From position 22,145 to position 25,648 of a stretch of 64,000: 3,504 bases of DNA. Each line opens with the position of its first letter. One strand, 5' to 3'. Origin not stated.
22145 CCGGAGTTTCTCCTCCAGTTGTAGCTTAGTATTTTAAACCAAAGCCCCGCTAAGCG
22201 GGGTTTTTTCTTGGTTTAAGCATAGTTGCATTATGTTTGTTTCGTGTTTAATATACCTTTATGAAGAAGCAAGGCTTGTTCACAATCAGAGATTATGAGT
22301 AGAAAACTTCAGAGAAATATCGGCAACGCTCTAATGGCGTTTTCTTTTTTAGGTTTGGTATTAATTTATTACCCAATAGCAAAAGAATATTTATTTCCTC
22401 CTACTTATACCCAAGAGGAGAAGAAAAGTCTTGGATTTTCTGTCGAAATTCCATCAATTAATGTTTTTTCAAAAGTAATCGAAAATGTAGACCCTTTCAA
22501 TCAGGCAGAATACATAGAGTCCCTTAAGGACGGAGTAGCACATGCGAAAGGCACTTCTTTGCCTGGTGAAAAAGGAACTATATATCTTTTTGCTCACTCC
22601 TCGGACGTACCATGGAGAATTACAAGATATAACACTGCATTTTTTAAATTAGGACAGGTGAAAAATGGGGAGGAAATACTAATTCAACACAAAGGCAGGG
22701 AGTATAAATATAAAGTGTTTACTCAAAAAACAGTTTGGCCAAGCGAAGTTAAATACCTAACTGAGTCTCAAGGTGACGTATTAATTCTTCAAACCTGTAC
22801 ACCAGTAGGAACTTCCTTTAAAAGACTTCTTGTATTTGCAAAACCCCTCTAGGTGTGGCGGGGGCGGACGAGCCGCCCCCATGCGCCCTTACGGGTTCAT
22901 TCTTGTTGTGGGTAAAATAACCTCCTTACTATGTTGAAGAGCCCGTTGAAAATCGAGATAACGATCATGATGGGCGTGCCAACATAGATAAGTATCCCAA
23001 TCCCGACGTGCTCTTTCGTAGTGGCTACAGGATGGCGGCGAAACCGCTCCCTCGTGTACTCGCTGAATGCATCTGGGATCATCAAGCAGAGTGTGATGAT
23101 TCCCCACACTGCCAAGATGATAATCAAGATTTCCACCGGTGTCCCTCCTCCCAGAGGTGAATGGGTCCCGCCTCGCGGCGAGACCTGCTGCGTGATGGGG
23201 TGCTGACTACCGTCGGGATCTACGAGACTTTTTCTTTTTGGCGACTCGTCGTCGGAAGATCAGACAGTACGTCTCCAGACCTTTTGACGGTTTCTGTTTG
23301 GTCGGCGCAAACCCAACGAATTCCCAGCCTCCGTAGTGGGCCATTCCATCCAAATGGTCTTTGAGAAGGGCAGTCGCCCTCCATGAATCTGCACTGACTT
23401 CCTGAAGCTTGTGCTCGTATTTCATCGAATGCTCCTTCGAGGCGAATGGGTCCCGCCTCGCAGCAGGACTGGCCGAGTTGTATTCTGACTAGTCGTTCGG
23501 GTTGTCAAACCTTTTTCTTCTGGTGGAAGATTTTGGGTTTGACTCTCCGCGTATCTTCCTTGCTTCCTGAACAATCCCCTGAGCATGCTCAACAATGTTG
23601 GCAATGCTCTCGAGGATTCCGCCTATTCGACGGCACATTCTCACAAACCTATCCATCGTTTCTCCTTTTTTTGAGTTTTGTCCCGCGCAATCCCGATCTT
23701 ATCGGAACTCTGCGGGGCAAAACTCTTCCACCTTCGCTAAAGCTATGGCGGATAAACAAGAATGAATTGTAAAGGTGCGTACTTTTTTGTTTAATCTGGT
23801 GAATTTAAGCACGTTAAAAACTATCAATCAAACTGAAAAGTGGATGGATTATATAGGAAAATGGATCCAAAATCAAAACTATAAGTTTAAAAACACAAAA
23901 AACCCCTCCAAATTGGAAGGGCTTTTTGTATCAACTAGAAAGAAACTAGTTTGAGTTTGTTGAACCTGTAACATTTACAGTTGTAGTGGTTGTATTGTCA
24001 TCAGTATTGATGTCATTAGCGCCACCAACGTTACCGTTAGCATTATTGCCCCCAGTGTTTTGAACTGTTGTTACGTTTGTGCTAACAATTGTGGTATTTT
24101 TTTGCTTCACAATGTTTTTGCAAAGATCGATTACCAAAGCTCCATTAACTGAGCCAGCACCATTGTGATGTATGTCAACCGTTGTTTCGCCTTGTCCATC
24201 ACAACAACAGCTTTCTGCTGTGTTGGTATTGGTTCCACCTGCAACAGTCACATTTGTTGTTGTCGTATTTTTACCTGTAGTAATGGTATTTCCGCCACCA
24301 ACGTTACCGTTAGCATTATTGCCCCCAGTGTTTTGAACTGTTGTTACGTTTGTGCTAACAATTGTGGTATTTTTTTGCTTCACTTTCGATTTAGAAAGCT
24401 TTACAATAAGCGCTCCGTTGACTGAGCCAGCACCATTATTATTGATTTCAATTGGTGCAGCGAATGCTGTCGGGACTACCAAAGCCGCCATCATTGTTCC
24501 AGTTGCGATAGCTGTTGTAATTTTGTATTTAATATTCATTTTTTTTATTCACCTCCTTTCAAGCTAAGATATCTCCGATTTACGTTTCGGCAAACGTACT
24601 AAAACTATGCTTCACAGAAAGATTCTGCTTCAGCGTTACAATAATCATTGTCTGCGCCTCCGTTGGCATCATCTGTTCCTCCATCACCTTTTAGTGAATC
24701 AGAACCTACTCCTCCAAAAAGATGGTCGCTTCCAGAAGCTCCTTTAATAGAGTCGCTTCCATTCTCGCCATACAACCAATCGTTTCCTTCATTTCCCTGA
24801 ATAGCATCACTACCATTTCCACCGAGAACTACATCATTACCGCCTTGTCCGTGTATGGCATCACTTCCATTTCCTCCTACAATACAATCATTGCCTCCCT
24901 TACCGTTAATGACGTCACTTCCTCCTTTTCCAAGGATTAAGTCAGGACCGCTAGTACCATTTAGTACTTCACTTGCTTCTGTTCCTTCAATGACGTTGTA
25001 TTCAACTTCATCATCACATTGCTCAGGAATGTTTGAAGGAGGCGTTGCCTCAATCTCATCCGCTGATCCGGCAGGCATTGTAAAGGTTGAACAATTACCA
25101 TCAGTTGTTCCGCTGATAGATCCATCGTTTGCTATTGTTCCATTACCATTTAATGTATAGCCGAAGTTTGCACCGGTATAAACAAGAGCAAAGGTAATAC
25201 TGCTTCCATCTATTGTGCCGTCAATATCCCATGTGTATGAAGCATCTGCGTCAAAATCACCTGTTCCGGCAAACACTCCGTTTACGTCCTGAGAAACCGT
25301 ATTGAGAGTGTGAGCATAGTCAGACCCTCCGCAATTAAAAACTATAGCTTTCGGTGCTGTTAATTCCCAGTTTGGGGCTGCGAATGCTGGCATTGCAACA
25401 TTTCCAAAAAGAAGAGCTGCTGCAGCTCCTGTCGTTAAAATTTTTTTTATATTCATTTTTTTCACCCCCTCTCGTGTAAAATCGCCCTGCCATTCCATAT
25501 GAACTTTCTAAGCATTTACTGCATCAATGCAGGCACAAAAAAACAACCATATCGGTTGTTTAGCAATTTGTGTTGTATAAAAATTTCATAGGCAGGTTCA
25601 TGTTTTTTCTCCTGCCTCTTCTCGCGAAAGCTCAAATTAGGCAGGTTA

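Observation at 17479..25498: Accessory locus: four paralogous secreted tandem-repeat proteins with shared signal peptide and Cys-Cys motifs, one LPATG substrate, a sortase and an RTX-like protein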

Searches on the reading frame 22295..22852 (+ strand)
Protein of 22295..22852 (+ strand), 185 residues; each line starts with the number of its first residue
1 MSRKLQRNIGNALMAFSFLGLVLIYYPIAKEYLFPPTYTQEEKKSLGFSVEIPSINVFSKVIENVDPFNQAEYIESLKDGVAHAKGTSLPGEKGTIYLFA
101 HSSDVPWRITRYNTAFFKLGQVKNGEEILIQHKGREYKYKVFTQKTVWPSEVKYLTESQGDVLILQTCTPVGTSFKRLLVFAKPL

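Call 3: search_protein_families(library=pfam, proteins=[window:22295-22852:+], max_evalue=1)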
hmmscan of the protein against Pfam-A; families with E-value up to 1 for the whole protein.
window:22295-22852:+ (185 aa): 1 family
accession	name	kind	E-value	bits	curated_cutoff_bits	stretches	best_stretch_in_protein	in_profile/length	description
PF04203.18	Sortase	-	7.5e-24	84.3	26.6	1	50-184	1-124/125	Sortase domain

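Call 6: search_protein_families(library=ncbifam, proteins=[window:22295-22852:+], max_evalue=1)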
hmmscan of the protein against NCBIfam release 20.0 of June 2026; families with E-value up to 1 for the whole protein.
window:22295-22852:+ (185 aa): 7 families
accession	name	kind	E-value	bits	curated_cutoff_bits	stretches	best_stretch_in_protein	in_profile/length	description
NF033745.1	class_C_sortase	subfamily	4.8e-18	65.7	160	1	49-182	95-218/220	class C sortase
TIGR01076.1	sortase_fam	subfamily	5.2e-16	58.7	39.35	1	50-182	3-125/136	sortase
NF058671.1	sortase_SrtD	exception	4.1e-13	49.4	140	1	41-183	59-186/187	class D sortase, LPxTATN-specific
NF033746.1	class_D_sortase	subfamily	2.3e-12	46.9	165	1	49-184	12-133/135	class D sortase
NF033747.1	class_E_sortase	subfamily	3.4e-08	33.6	160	1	75-183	94-204/211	class E sortase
TIGR03784.1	marine_sortase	equivalog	1.1e-05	25.1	158.25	1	113-171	100-159/174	class GN sortase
NF033748.1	class_F_sortase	subfamily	0.0007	19.3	166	1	43-145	7-107/155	class F sortase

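Call 64: search_solved_structures(query=window:22295-22849:+, max_evalue=0.001)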
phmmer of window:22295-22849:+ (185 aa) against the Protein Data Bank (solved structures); distinct sequences matched with E-value up to 0.001: 18.
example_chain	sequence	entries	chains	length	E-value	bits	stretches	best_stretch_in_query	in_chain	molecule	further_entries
8t28_A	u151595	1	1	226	1.3e-09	41.1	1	75-181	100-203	Class C sortase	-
8gmx_A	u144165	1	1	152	5.7e-08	35.7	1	78-183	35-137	Class C sortase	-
4g1j_A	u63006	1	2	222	1.1e-07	34.8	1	67-183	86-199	Sortase family protein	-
3rbi_A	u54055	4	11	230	1.2e-07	34.7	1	67-183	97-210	Sortase family protein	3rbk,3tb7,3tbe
2xwg_A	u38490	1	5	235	1.7e-07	34.2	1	74-182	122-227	SORTASE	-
7d6p_A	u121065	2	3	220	5.5e-07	32.5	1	41-181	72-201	Sortase family protein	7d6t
6ixz_A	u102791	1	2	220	5.5e-07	32.5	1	41-181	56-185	Sortase family protein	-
3rbj_A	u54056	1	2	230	2.1e-06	30.6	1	67-183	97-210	Sortase family protein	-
24rr_A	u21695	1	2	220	4.5e-06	29.5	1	77-180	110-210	Ebp pilus assembly class C sortase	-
8gr6_A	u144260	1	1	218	5.5e-06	29.3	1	76-180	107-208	Sortase-like protein, putative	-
6bwe_A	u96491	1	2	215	1.1e-05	28.4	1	52-182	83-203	Putative fimbrial associated sortase-like protein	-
5k9a_A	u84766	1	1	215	1.1e-05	28.2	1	61-182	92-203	Putative fimbrial associated sortase-like protein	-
3o0p_A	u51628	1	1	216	2.8e-05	27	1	71-181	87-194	Sortase family protein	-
2w1k_A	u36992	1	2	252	4.9e-05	26.2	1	70-180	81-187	PUTATIVE SORTASE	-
8guu_A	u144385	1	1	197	7.7e-05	25.5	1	76-180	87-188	Sortase-like protein, putative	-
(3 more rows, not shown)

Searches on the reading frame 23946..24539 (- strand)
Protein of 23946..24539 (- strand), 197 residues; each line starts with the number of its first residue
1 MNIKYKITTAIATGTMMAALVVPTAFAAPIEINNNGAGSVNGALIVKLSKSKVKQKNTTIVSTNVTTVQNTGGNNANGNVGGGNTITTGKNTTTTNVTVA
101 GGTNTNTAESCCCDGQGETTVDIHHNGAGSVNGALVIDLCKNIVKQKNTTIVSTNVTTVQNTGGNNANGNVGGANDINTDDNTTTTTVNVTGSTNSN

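Call 3: search_protein_families(library=pfam, proteins=[window:23946-24539:-], max_evalue=1)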
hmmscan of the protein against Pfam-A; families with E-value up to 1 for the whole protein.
window:23946-24539:- (197 aa): 2 families
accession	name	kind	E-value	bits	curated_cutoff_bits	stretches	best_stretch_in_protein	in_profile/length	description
PF13739.11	PdaC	-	0.021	16.4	29.1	0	50-73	67-90/95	Deacetylase PdaC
PF16200.10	Band_7_C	-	0.35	11.3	29.1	0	138-160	26-48/63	C-terminal region of band_7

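Call 6: search_protein_families(library=ncbifam, proteins=[window:23946-24539:-], max_evalue=1)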
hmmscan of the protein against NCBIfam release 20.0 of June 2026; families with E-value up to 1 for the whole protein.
window:23946-24539:- (197 aa): 1 family
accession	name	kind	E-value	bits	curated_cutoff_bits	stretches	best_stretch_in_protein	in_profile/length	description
TIGR03876.1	cas_csaX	equivalog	0.0063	15.8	222.5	0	133-173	173-213/281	type I-A CRISPR-associated protein CsaX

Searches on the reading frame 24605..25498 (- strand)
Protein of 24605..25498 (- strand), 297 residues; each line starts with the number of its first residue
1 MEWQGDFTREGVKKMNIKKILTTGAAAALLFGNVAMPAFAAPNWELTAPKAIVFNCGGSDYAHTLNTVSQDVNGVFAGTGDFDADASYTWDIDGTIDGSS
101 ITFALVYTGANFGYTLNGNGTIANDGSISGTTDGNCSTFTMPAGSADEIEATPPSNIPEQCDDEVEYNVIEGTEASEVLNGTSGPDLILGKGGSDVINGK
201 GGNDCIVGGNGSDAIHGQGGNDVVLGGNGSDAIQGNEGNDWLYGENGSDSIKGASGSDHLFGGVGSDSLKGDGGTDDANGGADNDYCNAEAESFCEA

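Call 3: search_protein_families(library=pfam, proteins=[window:24605-25498:-], max_evalue=1)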
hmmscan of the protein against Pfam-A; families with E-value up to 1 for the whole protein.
window:24605-25498:- (297 aa): 1 family
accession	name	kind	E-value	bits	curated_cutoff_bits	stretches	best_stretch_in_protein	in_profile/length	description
PF00353.25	HemolysinCabind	-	2.4e-20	72.6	23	4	226-260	2-36/36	RTX calcium-binding nonapeptide repeat (4 copies)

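Call 6: search_protein_families(library=ncbifam, proteins=[window:24605-25498:-], max_evalue=1)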
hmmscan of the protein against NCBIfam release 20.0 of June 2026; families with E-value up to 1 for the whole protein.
window:24605-25498:- (297 aa): 10 families
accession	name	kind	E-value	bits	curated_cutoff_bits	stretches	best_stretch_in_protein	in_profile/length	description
NF033943.0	RTX_toxin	subfamily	8.4e-17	60.6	1000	2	206-290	672-756/930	RTX family hemolysin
NF046115.1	Ca_rpt_SMc04171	equivalog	1.2e-11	44.5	625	2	221-287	414-480/574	SMc04171 family calcium-binding repeat protein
NF033203.1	entero_EhxA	exception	1.6e-11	43.1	2000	1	170-289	706-824/997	enterohemolysin EhxA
NF053766.1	ZapA_metallo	exception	8.8e-09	34.9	940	2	224-276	333-385/483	ZapA family metalloprotease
NF050046.1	PueAB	exception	1.8e-08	33.3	670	2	183-234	367-418/616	polyurethane esterase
NF035945.1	Zn_serralysin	subfamily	2e-07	30.6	500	2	181-223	324-366/462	serralysin family metalloprotease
NF052454.1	BtaGlycanEglC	equivalog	0.00053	19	700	3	172-224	105-159/459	endo-1,3-1,4-beta-glycanase EglC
NF038329.2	gly_rich_SclB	equivalog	0.0029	16.6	325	1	178-280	222-325/442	LPXTG-anchored collagen-like adhesin Scl2/SclB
TIGR02878.1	spore_ypjB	equivalog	0.12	12.2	229.15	1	60-109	172-219/233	sporulation protein YpjB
NF038330.1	adhesin_SclA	exception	0.18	11.4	400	1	180-280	116-213/405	LPXTG-anchored collagen-like adhesin Scl1/SclA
